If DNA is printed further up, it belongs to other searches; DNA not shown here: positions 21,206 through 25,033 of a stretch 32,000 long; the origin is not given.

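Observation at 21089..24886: Integrase-adjacent two-gene module: AbrB-type protein plus a 1176-aa Upf1-like helicase fused to a PLD-family nuclease (Mokosh-II-like candidate defence system with an undescribed partner)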

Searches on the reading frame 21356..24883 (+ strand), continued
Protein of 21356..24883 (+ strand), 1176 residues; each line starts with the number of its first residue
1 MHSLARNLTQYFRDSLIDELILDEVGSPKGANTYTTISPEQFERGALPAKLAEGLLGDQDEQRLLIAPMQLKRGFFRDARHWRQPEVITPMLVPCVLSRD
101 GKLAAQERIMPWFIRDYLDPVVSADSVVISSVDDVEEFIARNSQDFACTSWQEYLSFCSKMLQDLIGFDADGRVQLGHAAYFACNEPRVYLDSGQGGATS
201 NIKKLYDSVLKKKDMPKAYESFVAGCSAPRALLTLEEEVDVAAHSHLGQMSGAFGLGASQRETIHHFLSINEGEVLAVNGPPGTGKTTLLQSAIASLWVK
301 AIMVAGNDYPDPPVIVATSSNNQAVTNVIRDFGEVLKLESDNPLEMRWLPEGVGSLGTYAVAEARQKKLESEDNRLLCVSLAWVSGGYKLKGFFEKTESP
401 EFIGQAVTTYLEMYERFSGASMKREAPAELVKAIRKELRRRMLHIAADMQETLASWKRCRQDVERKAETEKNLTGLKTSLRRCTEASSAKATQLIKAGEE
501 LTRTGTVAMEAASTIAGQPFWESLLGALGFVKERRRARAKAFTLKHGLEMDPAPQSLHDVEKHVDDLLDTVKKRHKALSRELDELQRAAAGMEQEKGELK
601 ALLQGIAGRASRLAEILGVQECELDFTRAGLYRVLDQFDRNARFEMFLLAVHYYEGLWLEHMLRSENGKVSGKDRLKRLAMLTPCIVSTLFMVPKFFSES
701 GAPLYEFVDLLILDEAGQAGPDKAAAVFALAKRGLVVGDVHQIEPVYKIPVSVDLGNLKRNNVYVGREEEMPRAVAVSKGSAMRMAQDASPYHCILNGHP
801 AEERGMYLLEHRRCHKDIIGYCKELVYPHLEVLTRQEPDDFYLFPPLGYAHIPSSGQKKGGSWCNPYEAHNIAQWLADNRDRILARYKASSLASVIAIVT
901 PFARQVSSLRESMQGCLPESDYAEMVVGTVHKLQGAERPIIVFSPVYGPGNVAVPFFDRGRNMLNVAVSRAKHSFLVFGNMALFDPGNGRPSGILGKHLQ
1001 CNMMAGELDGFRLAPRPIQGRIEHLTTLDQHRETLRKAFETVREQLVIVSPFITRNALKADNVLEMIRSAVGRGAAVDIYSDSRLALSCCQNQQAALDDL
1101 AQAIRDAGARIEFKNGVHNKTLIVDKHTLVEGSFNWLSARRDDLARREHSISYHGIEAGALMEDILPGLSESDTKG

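Call 39: find_encoding_contigs(protein=P0005, flank=6000, max_places=2)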
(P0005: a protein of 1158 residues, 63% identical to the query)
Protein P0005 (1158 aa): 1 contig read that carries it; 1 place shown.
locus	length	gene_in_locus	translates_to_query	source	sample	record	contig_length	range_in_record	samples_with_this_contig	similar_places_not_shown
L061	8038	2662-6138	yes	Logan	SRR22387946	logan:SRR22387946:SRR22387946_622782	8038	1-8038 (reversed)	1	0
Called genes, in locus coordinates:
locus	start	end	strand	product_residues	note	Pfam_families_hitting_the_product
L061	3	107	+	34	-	?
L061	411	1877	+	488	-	PF04326:SLFN_AlbA_2, PF13749:HATPase_c_4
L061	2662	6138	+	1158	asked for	PF13086:AAA_11, PF13604:AAA_30 (faint), PF13087:AAA_12, PF13091:PLDc_2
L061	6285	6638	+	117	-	PF11225:DUF3024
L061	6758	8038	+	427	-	?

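Call 40: find_encoding_contigs(protein=P0006, flank=6000, max_places=2)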
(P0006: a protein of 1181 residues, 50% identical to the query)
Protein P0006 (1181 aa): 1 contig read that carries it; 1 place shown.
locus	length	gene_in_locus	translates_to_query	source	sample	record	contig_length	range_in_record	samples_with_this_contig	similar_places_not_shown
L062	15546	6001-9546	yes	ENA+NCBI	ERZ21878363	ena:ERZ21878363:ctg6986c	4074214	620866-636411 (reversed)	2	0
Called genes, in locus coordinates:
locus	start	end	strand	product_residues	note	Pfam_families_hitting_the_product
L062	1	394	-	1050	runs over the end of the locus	PF04313:HSDR_N, PF04851:ResIII, PF18766:SWI2_SNF2, PF22679:T1R_D3-like, PF11867:T1RH-like_C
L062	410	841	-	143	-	-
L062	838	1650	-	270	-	-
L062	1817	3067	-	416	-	PF01420:Methylase_S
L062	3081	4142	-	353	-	PF17761:DUF1016_N, PF06250:YhcG_C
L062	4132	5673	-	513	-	PF12161:HsdM_N, PF02384:N6_Mtase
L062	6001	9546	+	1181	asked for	PF13086:AAA_11 (weak), PF13604:AAA_30 (faint), PF13087:AAA_12, PF13091:PLDc_2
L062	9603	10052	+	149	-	-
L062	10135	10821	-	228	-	-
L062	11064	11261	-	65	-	-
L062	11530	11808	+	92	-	-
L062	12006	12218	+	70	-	-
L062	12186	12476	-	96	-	-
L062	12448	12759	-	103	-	-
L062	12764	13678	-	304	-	PF00890:FAD_binding_2 (faint), PF01134:GIDA (faint), PF01266:DAO (faint), PF01494:FAD_binding_3 (faint), PF07992:Pyr_redox_2, PF12831:FAD_oxidored (weak), PF13738:Pyr_redox_3, PF00070:Pyr_redox, +2 more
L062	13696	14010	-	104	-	PF00085:Thioredoxin, PF13728:TraF (weak), PF13098:Thioredoxin_2 (weak), PF00462:Glutaredoxin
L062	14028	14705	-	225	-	PF00027:cNMP_binding, PF01047:MarR (faint), PF13545:HTH_Crp_2, PF01978:TrmB (faint)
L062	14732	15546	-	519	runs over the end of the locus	PF00884:Sulfatase, PF01663:Phosphodiest, PF16347:SGSH_C (faint)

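Call 49: search_protein_families(library=pfam, proteins=[L013:70-231:+, L014:7743-7961:+, L018:3665-3982:+, L061:1992-2276:+, L062:5318-5743:+], max_evalue=0.1)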
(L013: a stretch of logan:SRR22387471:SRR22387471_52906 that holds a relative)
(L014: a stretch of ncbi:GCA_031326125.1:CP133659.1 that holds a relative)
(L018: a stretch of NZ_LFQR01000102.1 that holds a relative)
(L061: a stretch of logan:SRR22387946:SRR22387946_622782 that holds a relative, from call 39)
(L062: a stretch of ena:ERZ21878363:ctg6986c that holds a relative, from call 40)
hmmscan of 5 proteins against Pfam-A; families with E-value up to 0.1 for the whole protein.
L013:70-231:+ (54 aa): 0 families

L014:7743-7961:+ (73 aa): 0 families

L018:3665-3982:+ (106 aa): 0 families

L061:1992-2276:+ (95 aa): 0 families

L062:5318-5743:+ (142 aa): 0 families

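Call 60: search_solved_structures(query=A1, max_evalue=0.001)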
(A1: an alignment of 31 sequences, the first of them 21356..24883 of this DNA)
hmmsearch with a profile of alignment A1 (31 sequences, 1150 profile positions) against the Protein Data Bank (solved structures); distinct sequences matched with E-value up to 0.001: 25.
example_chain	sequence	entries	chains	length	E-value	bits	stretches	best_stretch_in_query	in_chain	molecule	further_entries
5eax_A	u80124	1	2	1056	2.8e-17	65.2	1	870-956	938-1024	DNA replication ATP-dependent helicase/nuclease DNA2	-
5eaw_A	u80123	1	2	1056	2.8e-17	65.2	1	870-956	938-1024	DNA replication ATP-dependent helicase/nuclease DNA2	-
5ean_A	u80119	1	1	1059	2.9e-17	65.1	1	870-956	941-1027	DNA replication ATP-dependent helicase/nuclease DNA2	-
8ftm_A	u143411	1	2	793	5.1e-16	61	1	778-955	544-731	5'-3' RNA helicase-like protein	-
2xzo_A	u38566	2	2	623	1.7e-15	59.2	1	832-956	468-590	REGULATOR OF NONSENSE TRANSCRIPTS 1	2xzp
2gjk_A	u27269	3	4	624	1.8e-15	59.2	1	832-956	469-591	Regulator of nonsense transcripts 1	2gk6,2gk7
6ej5_A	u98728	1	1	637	1.9e-15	59.1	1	832-956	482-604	Regulator of nonsense transcripts 1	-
9qwn_A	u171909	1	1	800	3.4e-15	58.3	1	832-956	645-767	Isoform 2 of Regulator of nonsense transcripts 1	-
2wjv_A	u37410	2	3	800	3.5e-15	58.2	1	832-956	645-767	REGULATOR OF NONSENSE TRANSCRIPTS 1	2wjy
8rd3_A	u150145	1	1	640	6.5e-15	57.3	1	818-954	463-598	ATP-dependent helicase NAM7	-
5mzn_A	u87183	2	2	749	1.2e-14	56.4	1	865-956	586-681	Helicase SEN1,Helicase SEN1 | Helicase SEN1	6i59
2xzl_A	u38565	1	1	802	1.5e-14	56.1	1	818-954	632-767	ATP-DEPENDENT HELICASE NAM7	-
4b3g_A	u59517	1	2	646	1.8e-14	55.9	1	870-952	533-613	DNA-BINDING PROTEIN SMUBP-2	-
9qdq_A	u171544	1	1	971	2.9e-14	55.2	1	818-954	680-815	ATP-dependent helicase NAM7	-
4b3f_X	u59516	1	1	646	2.9e-14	55.2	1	870-952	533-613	DNA-BINDING PROTEIN SMUBP-2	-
1byr_A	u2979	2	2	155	7.1e-06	27.4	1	1030-1111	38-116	PROTEIN (ENDONUCLEASE)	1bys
4ggj_A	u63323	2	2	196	2.3e-05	25.7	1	1034-1110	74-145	Mitochondrial cardiolipin hydrolase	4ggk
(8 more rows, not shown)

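Call 74: predict_structure(alignment_id=A1)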
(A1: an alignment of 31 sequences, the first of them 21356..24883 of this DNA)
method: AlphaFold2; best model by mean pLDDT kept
length: 1176 residues; sequences in the alignment: 31
mean_pLDDT: 87.2   pTM: 0.81
mean pLDDT of the five models: 87.2, 86.0, 85.1, 84.4, 82.7
residues with pLDDT >= 90: 602; 70-90: 493; 50-70: 72; < 50: 9
segments of 3 or more residues with pLDDT < 50: 1172-1176
pLDDT, mean of each block of 10 residues (from residue 1): 84 89 65 79 91 86 89 72 79 90 86 84 75 83 78 91 88 83 90 71 93 93 89 95 95 90 96 95 88 95 85 93 78 86 92 83 67 69 75 83 93 93 80 94 96 95 91 93 91 91 89 84 78 85 87 85 89 91 91 93 94 93 92 95 96 95 73 87 92 88 93 93 95 95 84 87 88 90 95 93 93 90 92 76 88 84 91 95 94 94 90 93 90 82 90 85 91 93 86 89 67 85 88 93 92 87 94 94 84 90 95 84 90 81 61 83 73 39
secondary structure, 60 per line:
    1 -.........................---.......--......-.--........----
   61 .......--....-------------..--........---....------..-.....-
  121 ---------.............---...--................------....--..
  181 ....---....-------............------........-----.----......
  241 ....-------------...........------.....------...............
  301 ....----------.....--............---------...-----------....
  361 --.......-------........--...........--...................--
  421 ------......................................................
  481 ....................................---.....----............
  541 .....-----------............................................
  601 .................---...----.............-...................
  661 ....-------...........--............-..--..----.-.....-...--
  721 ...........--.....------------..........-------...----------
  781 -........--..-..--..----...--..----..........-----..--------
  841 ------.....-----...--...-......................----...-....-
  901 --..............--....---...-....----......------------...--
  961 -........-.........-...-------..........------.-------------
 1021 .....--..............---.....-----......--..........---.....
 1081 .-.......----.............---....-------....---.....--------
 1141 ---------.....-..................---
elements in order (helices of 4 or more, strands of 3 or more residues): H2-26 H30-33 E34-36 H39-44 H49-56 E61-67 E70-73 E91-98 E102-105 H132-142 H151-166 E173-176 E179-184 E188-191 H199-210 H217-224 H235-244 H258-268 E275-279 H286-304 E315-319 H322-333 E357-360 H363-369 E377-384 E387-392 H393-397 H400-418 H427-516 H520-524 H529-545 H557-617 H628-640 H642-664 H672-682 E685-689 H690-696 E710-714 H721-730 E734-738 H751-760 H782-789 E805-807 H816-825 E847-851 E857-859 E862-864 H866-887 E896-899 H903-916 H919-922 E926-928 H930-933 E938-943 H962-969 E971-979 H991-1000 E1021-1025 H1028-1041 E1045-1049 H1055-1060 H1063-1072 E1076-1081 H1083-1089 H1094-1106 E1110-1113 E1121-1124 E1128-1132 E1150-1154 H1156-1173

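Call 79: fold_search(model_id=the predicted structure, library=pdb)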
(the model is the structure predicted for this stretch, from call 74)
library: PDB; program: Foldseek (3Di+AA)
matches with E <= 10: 883; with E <= 0.001: 133
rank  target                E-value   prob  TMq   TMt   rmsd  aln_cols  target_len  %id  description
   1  2wjv_A                8.9e-16  1.00  0.30  0.44  27.8       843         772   13  Crystal structure of the complex between human nonsense mediated decay factors UPF1 and UPF2 (released 2009-07-07)
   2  2wjv_B                1.2e-15  1.00  0.31  0.45  28.6       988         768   12  Crystal structure of the complex between human nonsense mediated decay factors UPF1 and UPF2 (released 2009-07-07)
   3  8ftm_B                2.6e-15  1.00  0.29  0.45  33.7       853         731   13  Setx-ssRNA-ADP-SO4 complex (released 2023-10-25)
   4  8ftm_A                1.1e-14  1.00  0.31  0.48  33.5      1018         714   12  Setx-ssRNA-ADP-SO4 complex (released 2023-10-25)
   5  8rd3_A                1.1e-14  1.00  0.31  0.55  26.9      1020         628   12  Crystal structure of Saccharomyces cerevisiae Nmd4 protein bound to Upf1 helicase domain (released 2024-08-14)
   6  2xzp                  2.2e-14  1.00  0.31  0.56  26.8      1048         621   11  Upf1 helicase (released 2011-03-30)
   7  2xzl_A                2.9e-14  1.00  0.29  0.43  29.7       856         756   13  Upf1-RNA complex (released 2011-03-30)
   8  2xzo_A                3.1e-14  1.00  0.30  0.53  29.0       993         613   12  Upf1 helicase - RNA complex (released 2011-03-30)
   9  2gk7                  4.7e-14  1.00  0.30  0.56  26.4       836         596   13  Structural and Functional insights into the human Upf1 helicase core (released 2007-01-09)
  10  9qwn_A                6.3e-14  1.00  0.30  0.43  25.7      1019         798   13  Human UPF1 in complex with the histone stem loop RNA (released 2025-12-03)
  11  2wjy                  6.6e-14  1.00  0.30  0.44  27.5      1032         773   12  Crystal structure of the complex between human nonsense mediated decay factors UPF1 and UPF2 Orthorhombic form (released 2009-07-07)
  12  8ro0_Q                6.6e-14  1.00  0.32  0.28  24.1      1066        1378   12  Structure of the C. elegans Intron Lariat Spliceosome primed for disassembly (ILS') (released 2024-08-07)
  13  4b3g_B                7.2e-14  1.00  0.29  0.54  28.7       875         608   14  crystal structure of Ighmbp2 helicase in complex with RNA (released 2012-09-26)
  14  2gjk                  1.3e-13  1.00  0.30  0.54  25.8       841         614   13  Structural and functional insights into the human Upf1 helicase core (released 2007-01-09)
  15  2gk6_A                2.4e-13  1.00  0.31  0.57  25.2      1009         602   12  Structural and Functional insights into the human Upf1 helicase core (released 2007-01-09)
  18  8c6j_U                3.8e-13  1.00  0.30  0.27  26.9      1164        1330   12  Human spliceosomal PM5 C* complex (released 2023-07-12)
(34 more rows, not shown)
